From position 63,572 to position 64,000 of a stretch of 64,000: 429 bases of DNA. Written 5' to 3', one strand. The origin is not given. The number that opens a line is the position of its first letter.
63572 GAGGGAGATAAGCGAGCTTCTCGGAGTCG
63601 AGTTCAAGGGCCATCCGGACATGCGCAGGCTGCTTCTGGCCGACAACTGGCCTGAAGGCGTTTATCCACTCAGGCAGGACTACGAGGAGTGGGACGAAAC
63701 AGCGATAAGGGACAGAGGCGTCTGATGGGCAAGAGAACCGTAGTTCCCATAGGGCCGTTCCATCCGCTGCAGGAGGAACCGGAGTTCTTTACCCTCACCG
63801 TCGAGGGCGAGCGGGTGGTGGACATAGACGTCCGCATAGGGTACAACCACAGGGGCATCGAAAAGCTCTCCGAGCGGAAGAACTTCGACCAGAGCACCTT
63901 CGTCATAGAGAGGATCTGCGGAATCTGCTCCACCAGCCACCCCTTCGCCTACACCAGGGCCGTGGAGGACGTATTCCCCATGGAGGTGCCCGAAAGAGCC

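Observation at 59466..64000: AsrA/AsrB-like NAD(P)H-Fe-S module placed directly in front of a minimal group-4 energy-converting [NiFe] hydrogenase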

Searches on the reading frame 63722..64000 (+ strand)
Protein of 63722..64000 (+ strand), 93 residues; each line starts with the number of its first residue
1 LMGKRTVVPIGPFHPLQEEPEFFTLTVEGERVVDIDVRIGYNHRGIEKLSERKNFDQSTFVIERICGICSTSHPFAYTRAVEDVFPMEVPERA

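Call 6: search_protein_families(library=pfam, proteins=[window:63722-64000:+], max_evalue=0.01)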
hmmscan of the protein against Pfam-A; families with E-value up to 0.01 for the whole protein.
window:63722-64000:+ (93 aa): 1 family
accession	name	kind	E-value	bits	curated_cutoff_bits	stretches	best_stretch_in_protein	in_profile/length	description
PF00374.24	NiFeSe_Hases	-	4.1e-09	36.3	25.8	1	44-93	1-50/508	Nickel-dependent hydrogenase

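Call 8: search_protein_families(library=ncbifam, proteins=[window:63722-64000:+], max_evalue=0.001)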
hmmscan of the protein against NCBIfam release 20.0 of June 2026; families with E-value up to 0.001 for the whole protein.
window:63722-64000:+ (93 aa): 14 families
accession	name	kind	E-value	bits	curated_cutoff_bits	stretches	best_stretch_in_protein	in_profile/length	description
NF004739.1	PRK06075.1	equivalog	2.7e-19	69.2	360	1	8-93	3-88/384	NADH-quinone oxidoreductase subunit D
NF040602.1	F420_dehyd_FpoD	exception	8.2e-18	64.6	600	1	6-93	8-95/372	F420H2 dehydrogenase subunit FpoD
TIGR01962.1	NuoD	equivalog_domain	2.8e-17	62.7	459.35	1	5-93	2-90/386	NADH dehydrogenase (quinone) subunit D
NF009808.0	PRK13292.1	equivalog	3.2e-15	55.1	1156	1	5-93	407-495/791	NADH-quinone oxidoreductase subunit B/C/D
NF008974.0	PRK12322.1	equivalog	3e-13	49.5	522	1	7-93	8-94/366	NADH-quinone oxidoreductase subunit D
NF033181.1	NiFeSe_hydrog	equivalog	1.2e-10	40.9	600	1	26-92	21-86/507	nickel-dependent hydrogenase large subunit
NF008728.0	PRK11742.1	equivalog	2.7e-10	39.3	840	1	9-93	218-302/598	NADH-quinone oxidoreductase subunit C/D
NF045518.1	H2_NiFeSe_large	exception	1.7e-09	37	780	1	25-91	20-85/485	NiFeSe hydrogenase large subunit HysA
TIGR03295.1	frhA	equivalog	1.3e-08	34.2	392.5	1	44-92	41-89/412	coenzyme F420 hydrogenase subunit alpha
NF005649.0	PRK07415.1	equivalog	7.4e-08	31.8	583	1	5-93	10-98/394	NAD(P)H-quinone oxidoreductase subunit H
NF007778.0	PRK10467.1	equivalog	3.4e-07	28.9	969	1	39-91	34-86/567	hydrogenase 2 large subunit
NF041785.2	VhuA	equivalog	1e-06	27.6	800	1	30-93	26-88/418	F420-non-reducing hydrogenase Vhu subunit A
NF007550.0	PRK10170.1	equivalog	1.6e-06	26.9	1101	1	27-93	37-103/597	Ni/Fe-hydrogenase large subunit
NF040828.1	sulfhyd_ShyA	equivalog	7.2e-06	25.1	700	1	25-92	19-86/415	NAD(P)-dependent hydrogenase/sulfhydrogenase 2 subunit alpha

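Call 9: find_homologous_proteins(query=window:63725-64000:+, max_evalue=0.00001)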
Query window:63725-64000:+ (92 aa): 143 proteins with E <= 0.00001 among 143 candidates; the best 120 are listed.
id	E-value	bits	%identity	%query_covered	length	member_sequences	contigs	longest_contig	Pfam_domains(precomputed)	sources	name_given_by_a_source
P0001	3.5e-53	195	96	100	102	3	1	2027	PF00374.25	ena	-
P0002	8.4e-51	188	92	100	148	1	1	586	PF00374.25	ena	-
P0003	9.4e-48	178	85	97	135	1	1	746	PF00374.25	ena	-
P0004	7.8e-47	175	82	98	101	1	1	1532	PF00374.25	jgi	jgi:NADH-quinone oxidoreductase subunit D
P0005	3.9e-46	173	87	97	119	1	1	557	PF00374.25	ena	-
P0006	1.3e-45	171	84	97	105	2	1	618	PF00374.25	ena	-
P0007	1.5e-44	168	85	97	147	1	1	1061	PF00374.25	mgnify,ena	mgnify:CR=1 FL=1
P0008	9.3e-44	165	82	97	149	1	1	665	PF00374.25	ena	-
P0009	9.9e-44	165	80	97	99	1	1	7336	PF00374.25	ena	-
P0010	2.0e-43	164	77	100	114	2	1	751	PF00374.25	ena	-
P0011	4.1e-43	163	81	97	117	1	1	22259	PF00374.25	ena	-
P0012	4.9e-43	163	84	100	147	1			PF00374.25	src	-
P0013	1.5e-42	161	76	100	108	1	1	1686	PF00374.25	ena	-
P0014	2.2e-41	157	75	97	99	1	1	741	PF00374.25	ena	-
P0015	4.4e-41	157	76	100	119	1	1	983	PF00374.25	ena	-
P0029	5.8e-38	147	85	79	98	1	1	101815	-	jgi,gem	-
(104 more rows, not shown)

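Call 10: find_encoding_contigs(protein=P0029, flank=10000, max_places=3)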
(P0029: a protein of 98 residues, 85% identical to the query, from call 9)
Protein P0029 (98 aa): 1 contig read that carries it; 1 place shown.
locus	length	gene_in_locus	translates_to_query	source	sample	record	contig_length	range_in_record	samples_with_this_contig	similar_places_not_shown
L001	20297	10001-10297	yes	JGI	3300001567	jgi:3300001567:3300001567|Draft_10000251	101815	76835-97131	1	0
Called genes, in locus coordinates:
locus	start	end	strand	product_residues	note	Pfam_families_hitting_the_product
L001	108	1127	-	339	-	PF00586:AIRS, PF02769:AIRS_C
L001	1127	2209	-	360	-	PF01924:HypD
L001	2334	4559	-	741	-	PF00708:Acylphosphatase, PF07503:zf-HYPF, PF01300:Sua5_yciO_yrdC, PF17788:HypF_C, PF22521:HypF_C_2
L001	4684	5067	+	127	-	PF01155:HypA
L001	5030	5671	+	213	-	PF02492:cobW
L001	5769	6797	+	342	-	PF12838:Fer4_7 (faint), PF13237:Fer4_10 (faint), PF13187:Fer4_9 (faint), PF13534:Fer4_17 (faint), PF13746:Fer4_18 (faint), PF17179:Fer4_22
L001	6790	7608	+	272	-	PF00970:FAD_binding_6 (weak), PF00175:NAD_binding_1, PF10418:DHODB_Fe-S_bind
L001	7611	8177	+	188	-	PF13237:Fer4_10 (faint), PF13187:Fer4_9 (faint), PF13247:Fer4_11, PF12838:Fer4_7 (weak)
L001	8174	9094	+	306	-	PF00146:NADHdh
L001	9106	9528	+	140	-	PF01058:Oxidored_q6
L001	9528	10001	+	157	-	PF00329:Complex1_30kDa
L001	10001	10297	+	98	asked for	-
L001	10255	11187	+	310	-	PF00346:Complex1_49kDa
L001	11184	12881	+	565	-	PF00361:Proton_antipo_M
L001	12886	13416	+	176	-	PF13244:MbhD, PF00499:Oxidored_q3 (weak), PF20501:MbhE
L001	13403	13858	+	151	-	PF04039:MnhB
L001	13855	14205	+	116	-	PF00420:Oxidored_q2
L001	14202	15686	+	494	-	PF00662:Proton_antipo_N, PF10125:NADHdeh_related, PF00361:Proton_antipo_M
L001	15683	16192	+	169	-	PF01899:MNHE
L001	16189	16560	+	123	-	PF04066:MrpF_PhaF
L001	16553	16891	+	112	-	PF03334:PhaG_MnhG_YufB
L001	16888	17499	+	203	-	PF12797:Fer4_2 (weak), PF12837:Fer4_6, PF13187:Fer4_9, PF13237:Fer4_10 (weak), PF00037:Fer4, PF12838:Fer4_7 (weak)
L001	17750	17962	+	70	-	-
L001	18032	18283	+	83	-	PF01455:HupF_HypC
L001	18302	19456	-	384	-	PF02518:HATPase_c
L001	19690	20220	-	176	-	PF01750:HycI (weak)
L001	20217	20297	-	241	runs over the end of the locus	PF00037:Fer4 (weak), PF12797:Fer4_2 (faint), PF12837:Fer4_6 (faint), PF13237:Fer4_10, PF14697:Fer4_21, PF12838:Fer4_7, PF13187:Fer4_9 (weak), PF13484:Fer4_16 (faint)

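Call 11: find_encoding_contigs(protein=P0011, flank=10000, max_places=3)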
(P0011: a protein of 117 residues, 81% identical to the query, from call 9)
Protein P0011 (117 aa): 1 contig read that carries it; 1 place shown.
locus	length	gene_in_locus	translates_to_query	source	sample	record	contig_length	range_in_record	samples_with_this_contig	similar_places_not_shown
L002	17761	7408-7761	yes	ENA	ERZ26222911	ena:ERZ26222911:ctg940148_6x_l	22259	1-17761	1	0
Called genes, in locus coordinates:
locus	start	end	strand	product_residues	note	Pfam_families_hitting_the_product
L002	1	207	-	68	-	?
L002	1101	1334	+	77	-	-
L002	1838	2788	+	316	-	-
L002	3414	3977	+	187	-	PF12838:Fer4_7 (faint), PF13187:Fer4_9 (faint), PF13534:Fer4_17 (faint), PF13746:Fer4_18 (faint), PF12797:Fer4_2 (faint), PF13237:Fer4_10 (faint), PF13183:Fer4_8, PF17179:Fer4_22, +3 more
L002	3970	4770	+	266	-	PF00175:NAD_binding_1, PF10418:DHODB_Fe-S_bind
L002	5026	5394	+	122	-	PF00037:Fer4 (faint), PF12838:Fer4_7 (weak), PF13187:Fer4_9, PF13237:Fer4_10 (faint), PF13247:Fer4_11, PF13484:Fer4_16 (faint), PF12798:Fer4_3 (faint)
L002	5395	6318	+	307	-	PF00146:NADHdh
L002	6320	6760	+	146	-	PF01058:Oxidored_q6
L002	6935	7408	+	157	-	PF00329:Complex1_30kDa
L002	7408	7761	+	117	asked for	PF00374:NiFeSe_Hases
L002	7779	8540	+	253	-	PF00346:Complex1_49kDa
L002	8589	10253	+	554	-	PF00361:Proton_antipo_M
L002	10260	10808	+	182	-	PF13244:MbhD, PF20501:MbhE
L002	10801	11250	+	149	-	PF04039:MnhB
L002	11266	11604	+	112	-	PF00420:Oxidored_q2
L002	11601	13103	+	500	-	PF00662:Proton_antipo_N (weak), PF10125:NADHdeh_related, PF00361:Proton_antipo_M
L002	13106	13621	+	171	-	PF01899:MNHE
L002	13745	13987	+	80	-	PF04066:MrpF_PhaF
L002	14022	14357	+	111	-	PF03334:PhaG_MnhG_YufB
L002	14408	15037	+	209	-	PF00037:Fer4 (weak), PF12837:Fer4_6 (weak), PF13237:Fer4_10 (weak), PF12838:Fer4_7, PF13187:Fer4_9 (weak)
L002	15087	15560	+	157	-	PF01750:HycI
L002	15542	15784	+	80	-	PF01155:HypA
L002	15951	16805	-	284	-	PF00582:Usp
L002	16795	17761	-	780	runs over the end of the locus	PF00708:Acylphosphatase (weak), PF07503:zf-HYPF, PF01300:Sua5_yciO_yrdC, PF17788:HypF_C, PF00814:TsaD (faint), PF22521:HypF_C_2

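Call 22: find_related_loci(query=A1, collection=genome_contigs, flank=10000)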
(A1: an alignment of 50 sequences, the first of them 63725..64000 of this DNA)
Query A1 (92 aa) in genome_contigs; peptide patterns used: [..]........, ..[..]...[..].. (x = any residue, [..] = any of these).
600 stretches matched a pattern (row limit reached: there are more); 593 encode a relative of the query (tblastn E <= 1e-3); the best 80 are kept; 80 distinct loci.
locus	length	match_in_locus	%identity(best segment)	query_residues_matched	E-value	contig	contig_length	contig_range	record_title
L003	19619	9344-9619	92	1-92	2e-56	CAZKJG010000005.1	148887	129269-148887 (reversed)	MAG TPA_asm: uncultured bacterium isolate binchicken_co17_361 genome assembly, contig: NODE_270_length_148887_cov_11.670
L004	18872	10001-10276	88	1-92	1e-54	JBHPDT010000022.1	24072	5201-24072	Candidatus Omnitrophota bacterium isolate SAG AM-311-C11 NODE_22_length_24072_cov_32.113378, whole genome shotgun sequen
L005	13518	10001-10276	88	1-92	6e-54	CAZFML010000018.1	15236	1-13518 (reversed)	MAG TPA_asm: uncultured Planctomycetia bacterium isolate SRP077602_co2_410 genome assembly, contig: NODE_5877_length_152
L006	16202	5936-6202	90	4-92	1e-53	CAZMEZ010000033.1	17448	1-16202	MAG TPA_asm: uncultured Planctomycetia bacterium isolate SRP141376_co1_78 genome assembly, contig: NODE_6706_length_1744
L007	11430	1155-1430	86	1-92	2e-53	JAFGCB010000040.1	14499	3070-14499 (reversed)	MAG: Candidatus Omnitrophota bacterium isolate Zod_Metabat.1076 k87_6328276, whole genome shotgun sequence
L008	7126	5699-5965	87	4-92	2e-53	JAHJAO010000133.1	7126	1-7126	MAG: Candidatus Omnitrophota bacterium isolate Modern_marine.mb.214 Modern_marine.mb.214_k141_2558243, whole genome shot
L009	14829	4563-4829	88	4-92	3e-53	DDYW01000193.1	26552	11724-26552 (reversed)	MAG TPA_asm: Candidatus Hydrogenedentes bacterium UBA2224 UBA2224_contig_57922, whole genome shotgun sequence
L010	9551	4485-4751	87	4-92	9e-53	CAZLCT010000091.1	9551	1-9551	MAG TPA_asm: uncultured bacterium isolate binchicken_co256_57 genome assembly, contig: NODE_19760_length_9551_cov_5.2675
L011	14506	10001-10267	89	4-92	2e-52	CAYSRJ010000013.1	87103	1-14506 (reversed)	MAG TPA_asm: uncultured Spirochaetota bacterium isolate binchicken_co94_333 genome assembly, contig: NODE_234_length_871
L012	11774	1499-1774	88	1-92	3e-52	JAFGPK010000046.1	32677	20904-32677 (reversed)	MAG: Candidatus Fermentibacteraceae bacterium isolate Zod_Metabat.684 k87_1668067, whole genome shotgun sequence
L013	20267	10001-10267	87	4-92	3e-52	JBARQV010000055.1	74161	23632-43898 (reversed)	MAG: Candidatus Omnitrophota bacterium isolate MFD13425_ilm_asm_bin19 k127_329324, whole genome shotgun sequence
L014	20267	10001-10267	91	4-92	5e-52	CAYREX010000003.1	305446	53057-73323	MAG TPA_asm: uncultured bacterium isolate SRP332253_co2_139 genome assembly, contig: NODE_7_length_305446_cov_8.792165,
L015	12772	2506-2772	88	4-92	3e-52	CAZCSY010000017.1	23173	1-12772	MAG TPA_asm: uncultured Planctomycetia bacterium isolate binchicken_co81_68 genome assembly, contig: NODE_2854_length_23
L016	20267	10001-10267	88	4-92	3e-52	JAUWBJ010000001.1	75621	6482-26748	MAG: Candidatus Omnitrophota bacterium isolate CSMAG_1317 CSMAG_1317_k141_269954_length_75621_cov_9.0000, whole genome s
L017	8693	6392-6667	85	1-92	5e-52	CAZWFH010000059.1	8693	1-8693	MAG TPA_asm: uncultured Atribacterota bacterium isolate binchicken_co228_37 genome assembly, contig: NODE_12605_length_8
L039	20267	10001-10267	82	4-92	9e-49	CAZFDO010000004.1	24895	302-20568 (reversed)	MAG TPA_asm: uncultured Clostridia bacterium isolate SRP256446_co1_94 genome assembly, contig: NODE_504_length_24895_cov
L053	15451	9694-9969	71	1-92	2e-44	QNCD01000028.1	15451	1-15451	MAG: Candidatus Omnitrophota bacterium isolate B70_G16 B70_Guay16_scaffold_02164, whole genome shotgun sequence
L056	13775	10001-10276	72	1-92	2e-44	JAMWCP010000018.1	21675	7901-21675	MAG: Candidatus Omnitrophota bacterium isolate QZM4_1.bins.254.Tibet NODE_6289_length_21675_cov_1.487563, whole genome s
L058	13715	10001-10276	68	1-92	4e-44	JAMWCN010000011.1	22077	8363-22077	MAG: Candidatus Omnitrophota bacterium isolate QZM4_1.bins.127.Tibet NODE_6080_length_22077_cov_4.580501, whole genome s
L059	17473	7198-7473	70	1-92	1e-43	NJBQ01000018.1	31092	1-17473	MAG: Candidatus Aerophobetes bacterium Ae_b3a 996, whole genome shotgun sequence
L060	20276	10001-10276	70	1-92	7e-44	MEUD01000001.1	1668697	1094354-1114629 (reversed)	MAG: candidate division WOR-1 bacterium RIFOXYB2_FULL_45_9 RIFOXYB2_FULL_WOR_1_45_9_curated_complete, whole genome shotg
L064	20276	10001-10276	70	1-92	3e-43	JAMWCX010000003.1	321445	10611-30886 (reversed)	MAG: Candidatus Omnitrophota bacterium isolate QZM4_2.bins.201.Tibet NODE_40_length_321445_cov_5.037844, whole genome sh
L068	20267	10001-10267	70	4-92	3e-43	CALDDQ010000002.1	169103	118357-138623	MAG: uncultured Endomicrobia bacterium isolate N1_Bin_MAXBIN__092_1 genome assembly, contig: c_000000827914, whole genom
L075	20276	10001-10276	72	1-92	3e-43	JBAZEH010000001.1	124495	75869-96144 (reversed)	MAG: Candidatus Omnitrophota bacterium isolate SO_2017_LW3_121 NODE_240_length_124495_cov_2.185538_LW162_2017, whole gen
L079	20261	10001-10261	72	6-92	2e-43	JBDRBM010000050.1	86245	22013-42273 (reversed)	MAG: Candidatus Omnitrophota bacterium isolate MEGAHIT-group-1.126 k141_4062973, whole genome shotgun sequence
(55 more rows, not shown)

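Call 27: search_solved_structures(query=L014:9995-11179:+, max_evalue=1e-10)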
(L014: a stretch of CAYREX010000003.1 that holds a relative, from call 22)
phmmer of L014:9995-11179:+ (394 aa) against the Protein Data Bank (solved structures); distinct sequences matched with E-value up to 1e-10: 76 (the best 60 are shown).
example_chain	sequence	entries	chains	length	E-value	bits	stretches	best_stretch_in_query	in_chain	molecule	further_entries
6cfw_L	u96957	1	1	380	1.5e-91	310.3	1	6-359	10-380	Membrane-bound hydrogenase subunit alpha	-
7z0s_E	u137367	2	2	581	1.9e-84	286.8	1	4-369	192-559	Formate hydrogenlyase subunit 5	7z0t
2fug_4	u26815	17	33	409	7.2e-63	215.8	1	6-280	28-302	NADH-quinone oxidoreductase chain 4 | NADH-QUINONE OXIDOREDUCTASE SUBUNIT 4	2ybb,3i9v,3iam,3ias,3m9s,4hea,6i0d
6hum_H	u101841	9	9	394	4.3e-59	203.4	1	5-281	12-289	NAD(P)H-quinone oxidoreductase subunit H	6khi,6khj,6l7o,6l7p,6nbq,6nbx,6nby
7q5y_B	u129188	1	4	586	6.3e-59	202.9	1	4-278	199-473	NADH-quinone oxidoreductase subunit C/D 2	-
7zm7_C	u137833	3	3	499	3.8e-58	200.3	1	6-280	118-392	NADH-ubiquinone oxidoreductase 49 kDa subunit-like protein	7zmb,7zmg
6h8k_C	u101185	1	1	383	3.6e-57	197.1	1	6-285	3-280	NUCM protein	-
6gcs_C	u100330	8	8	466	5.4e-57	196.5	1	6-285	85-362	49-KDA PROTEIN (NUCM) | Subunit NUCM of NADH:Ubiquinone Oxidoreductase (Complex I) | NUCM protein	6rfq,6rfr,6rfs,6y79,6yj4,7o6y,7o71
7b0n_D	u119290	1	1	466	3.7e-56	193.7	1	6-285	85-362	NUCM protein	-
9iho_D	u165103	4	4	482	3.5e-55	190.5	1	7-285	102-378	NUCM (49 kDa) subunit of mitochondrial NADH:ubiquinone oxidoreductase (Complex I)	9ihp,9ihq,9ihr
4wz7_C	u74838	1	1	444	1e-54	189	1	6-285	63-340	NUCM protein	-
8ba0_D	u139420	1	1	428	1.1e-53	185.6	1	6-282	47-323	Complex I-49kD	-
8b9z_D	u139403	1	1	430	1.2e-53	185.5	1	6-282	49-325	Complex I-49kD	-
8esw_S2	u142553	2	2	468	1.7e-53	185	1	6-282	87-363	Complex I-49kD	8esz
9grx_H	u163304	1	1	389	8.1e-53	182.7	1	5-280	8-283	NAD(P)H-quinone oxidoreductase subunit H, chloroplastic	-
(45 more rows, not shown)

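Call 60: search_solved_structures(query=L014:17003-17632:+, max_evalue=0.00001)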
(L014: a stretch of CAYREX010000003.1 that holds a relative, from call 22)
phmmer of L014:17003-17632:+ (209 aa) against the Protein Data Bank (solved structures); distinct sequences matched with E-value up to 0.00001: 42.
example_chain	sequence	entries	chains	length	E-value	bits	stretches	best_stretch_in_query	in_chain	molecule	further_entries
7z0s_F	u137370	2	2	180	4.7e-19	72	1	19-149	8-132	Formate hydrogenlyase subunit 6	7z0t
6hum_I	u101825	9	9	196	1.9e-14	56.9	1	20-125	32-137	NAD(P)H-quinone oxidoreductase subunit I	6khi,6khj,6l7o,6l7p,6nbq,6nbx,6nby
9grx_I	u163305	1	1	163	2.5e-12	50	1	22-122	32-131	NAD(P)H-quinone oxidoreductase subunit I, chloroplastic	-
7eu3_I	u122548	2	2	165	2.9e-12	49.8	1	21-127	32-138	NAD(P)H-quinone oxidoreductase subunit I, chloroplastic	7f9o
9sw6_H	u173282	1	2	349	1.2e-11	47.8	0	36-99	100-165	Tungsten formylmethanofuran dehydrogenase, subunit F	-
7wfg_I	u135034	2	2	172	1.3e-11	47.6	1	22-123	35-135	NAD(P)H-quinone oxidoreductase subunit I, chloroplastic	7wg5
5t5i_F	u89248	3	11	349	9.6e-11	44.8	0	36-99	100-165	Tungsten formylmethanofuran dehydrogenase subunit fwdF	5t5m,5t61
6u8y_N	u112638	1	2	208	3.8e-10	42.9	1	17-103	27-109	NADH dehydrogenase subunit I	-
6cfw_N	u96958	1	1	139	4.2e-10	42.7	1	13-123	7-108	NADH-plastoquinone oxidoreductase subunit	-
9sfi_T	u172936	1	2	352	9.2e-10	41.6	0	40-99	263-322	4Fe-4S ferredoxin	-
9iho_I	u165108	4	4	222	9.3e-09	38.3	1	16-100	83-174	NUIM (TYKY) subunit of mitochondrial NADH:ubiquinone oxidoreductase (Complex I)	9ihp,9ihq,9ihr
7zm7_I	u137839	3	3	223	4.8e-08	36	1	11-100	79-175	Oxidoreductase-like protein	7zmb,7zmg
5lc5_I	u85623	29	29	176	5.5e-08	35.8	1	10-100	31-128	NADH dehydrogenase [ubiquinone] iron-sulfur protein 8, mitochondrial | Mitochondrial complex I, TYKY subunit | NADH:ubiquinone oxidoreductase core subunit S8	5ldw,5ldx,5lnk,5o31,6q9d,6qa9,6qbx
7v2c_B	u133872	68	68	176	6.6e-08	35.6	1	11-100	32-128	NADH dehydrogenase [ubiquinone] iron-sulfur protein 8, mitochondrial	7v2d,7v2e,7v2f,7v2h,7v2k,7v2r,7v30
7b0n_I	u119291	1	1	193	6.7e-08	35.5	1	13-100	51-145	Subunit NUIM of protein NADH:Ubiquinone Oxidoreductase (Complex I)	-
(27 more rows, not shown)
